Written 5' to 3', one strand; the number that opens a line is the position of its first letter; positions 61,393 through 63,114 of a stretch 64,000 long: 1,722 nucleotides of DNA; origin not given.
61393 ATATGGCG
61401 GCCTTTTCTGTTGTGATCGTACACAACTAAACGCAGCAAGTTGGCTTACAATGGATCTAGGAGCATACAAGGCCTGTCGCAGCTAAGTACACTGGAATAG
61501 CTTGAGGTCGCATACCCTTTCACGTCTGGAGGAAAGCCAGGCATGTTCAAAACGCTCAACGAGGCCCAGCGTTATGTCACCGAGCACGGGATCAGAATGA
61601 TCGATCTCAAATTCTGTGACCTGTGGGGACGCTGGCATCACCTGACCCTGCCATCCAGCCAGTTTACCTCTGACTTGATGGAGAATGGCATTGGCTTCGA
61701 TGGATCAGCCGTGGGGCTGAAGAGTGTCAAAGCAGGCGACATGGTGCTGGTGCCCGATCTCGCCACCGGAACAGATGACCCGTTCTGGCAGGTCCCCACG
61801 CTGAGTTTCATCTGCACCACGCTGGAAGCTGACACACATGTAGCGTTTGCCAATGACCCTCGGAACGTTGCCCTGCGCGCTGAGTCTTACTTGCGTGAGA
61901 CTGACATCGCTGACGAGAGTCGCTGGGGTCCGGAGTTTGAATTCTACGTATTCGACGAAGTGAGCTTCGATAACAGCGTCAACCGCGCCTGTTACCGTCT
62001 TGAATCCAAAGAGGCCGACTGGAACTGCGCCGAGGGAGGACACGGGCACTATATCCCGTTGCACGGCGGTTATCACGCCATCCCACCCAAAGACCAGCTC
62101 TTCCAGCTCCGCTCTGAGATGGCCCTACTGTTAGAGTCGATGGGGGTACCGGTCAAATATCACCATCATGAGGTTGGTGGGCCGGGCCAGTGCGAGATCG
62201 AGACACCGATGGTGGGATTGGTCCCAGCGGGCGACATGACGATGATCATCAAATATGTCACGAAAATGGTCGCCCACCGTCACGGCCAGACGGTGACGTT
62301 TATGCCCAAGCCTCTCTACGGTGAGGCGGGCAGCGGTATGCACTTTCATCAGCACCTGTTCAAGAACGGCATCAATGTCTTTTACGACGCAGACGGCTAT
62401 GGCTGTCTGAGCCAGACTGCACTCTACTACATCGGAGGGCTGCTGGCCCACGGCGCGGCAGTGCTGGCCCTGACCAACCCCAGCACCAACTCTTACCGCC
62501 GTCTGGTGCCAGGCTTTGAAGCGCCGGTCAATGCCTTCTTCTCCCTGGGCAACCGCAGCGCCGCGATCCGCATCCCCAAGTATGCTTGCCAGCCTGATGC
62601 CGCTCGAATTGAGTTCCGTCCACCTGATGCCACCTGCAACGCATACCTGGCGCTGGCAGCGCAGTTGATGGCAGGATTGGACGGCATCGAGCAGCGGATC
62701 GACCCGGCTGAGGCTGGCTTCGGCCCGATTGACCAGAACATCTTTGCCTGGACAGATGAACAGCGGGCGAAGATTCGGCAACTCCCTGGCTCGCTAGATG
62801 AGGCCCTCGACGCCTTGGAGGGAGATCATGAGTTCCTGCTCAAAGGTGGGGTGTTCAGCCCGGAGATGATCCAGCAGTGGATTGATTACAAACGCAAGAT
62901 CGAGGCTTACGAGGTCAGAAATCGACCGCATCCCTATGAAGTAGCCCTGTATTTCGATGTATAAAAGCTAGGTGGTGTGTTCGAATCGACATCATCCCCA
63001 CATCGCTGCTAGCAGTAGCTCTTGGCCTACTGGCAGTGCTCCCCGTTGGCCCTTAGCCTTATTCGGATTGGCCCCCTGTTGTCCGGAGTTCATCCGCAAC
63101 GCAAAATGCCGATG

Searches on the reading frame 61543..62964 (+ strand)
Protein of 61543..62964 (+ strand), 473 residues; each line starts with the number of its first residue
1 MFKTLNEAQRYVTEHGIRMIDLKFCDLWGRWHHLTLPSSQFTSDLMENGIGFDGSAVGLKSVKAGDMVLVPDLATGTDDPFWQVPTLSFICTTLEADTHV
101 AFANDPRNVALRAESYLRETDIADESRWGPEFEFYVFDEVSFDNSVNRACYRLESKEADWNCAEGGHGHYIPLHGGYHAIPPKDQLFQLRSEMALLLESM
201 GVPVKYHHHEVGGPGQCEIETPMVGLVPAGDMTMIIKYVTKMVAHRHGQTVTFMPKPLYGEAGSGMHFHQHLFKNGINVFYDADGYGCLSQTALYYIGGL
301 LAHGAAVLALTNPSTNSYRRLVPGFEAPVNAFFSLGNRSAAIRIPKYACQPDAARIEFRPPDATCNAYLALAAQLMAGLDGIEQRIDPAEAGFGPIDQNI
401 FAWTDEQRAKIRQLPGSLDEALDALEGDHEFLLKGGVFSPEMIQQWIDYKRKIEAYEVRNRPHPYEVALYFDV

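Call 32: find_encoding_contigs(protein=window:61543-62964:+, flank=10000, max_places=2)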
Protein window:61543-62964:+ (473 aa): 3 contigs read that carry it; 2 places shown.
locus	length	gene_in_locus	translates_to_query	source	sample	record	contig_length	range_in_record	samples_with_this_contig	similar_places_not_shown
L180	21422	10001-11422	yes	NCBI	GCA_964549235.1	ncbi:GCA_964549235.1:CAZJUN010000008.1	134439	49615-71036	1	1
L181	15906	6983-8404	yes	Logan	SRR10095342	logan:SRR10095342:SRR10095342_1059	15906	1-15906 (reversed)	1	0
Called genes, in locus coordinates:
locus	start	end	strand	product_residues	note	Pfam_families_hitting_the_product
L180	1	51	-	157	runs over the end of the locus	PF00578:AhpC-TSA, PF08534:Redoxin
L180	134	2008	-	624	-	PF02574:S-methyl_trans, PF02219:MTHFR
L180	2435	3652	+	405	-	PF00155:Aminotran_1_2, PF01041:DegT_DnrJ_EryC1 (weak)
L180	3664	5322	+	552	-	PF01293:PEPCK_ATP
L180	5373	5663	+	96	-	-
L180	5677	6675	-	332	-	PF00459:Inositol_P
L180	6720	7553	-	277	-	PF02129:Peptidase_S15 (faint), PF12146:Hydrolase_4, PF00561:Abhydrolase_1, PF12697:Abhydrolase_6, PF00326:Peptidase_S9 (faint)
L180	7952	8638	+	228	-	PF00072:Response_reg, PF23198:PDE8A_N (weak), PF00486:Trans_reg_C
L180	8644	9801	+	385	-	PF00512:HisKA, PF02518:HATPase_c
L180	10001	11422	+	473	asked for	PF03951:Gln-synt_N, PF00120:Gln-synt_C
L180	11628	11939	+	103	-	-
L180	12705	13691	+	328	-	PF00291:PALP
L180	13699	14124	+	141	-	PF14464:Prok-JAB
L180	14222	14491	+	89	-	PF02597:ThiS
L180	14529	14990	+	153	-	PF14340:DUF4395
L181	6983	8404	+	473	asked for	PF03951:Gln-synt_N, PF00120:Gln-synt_C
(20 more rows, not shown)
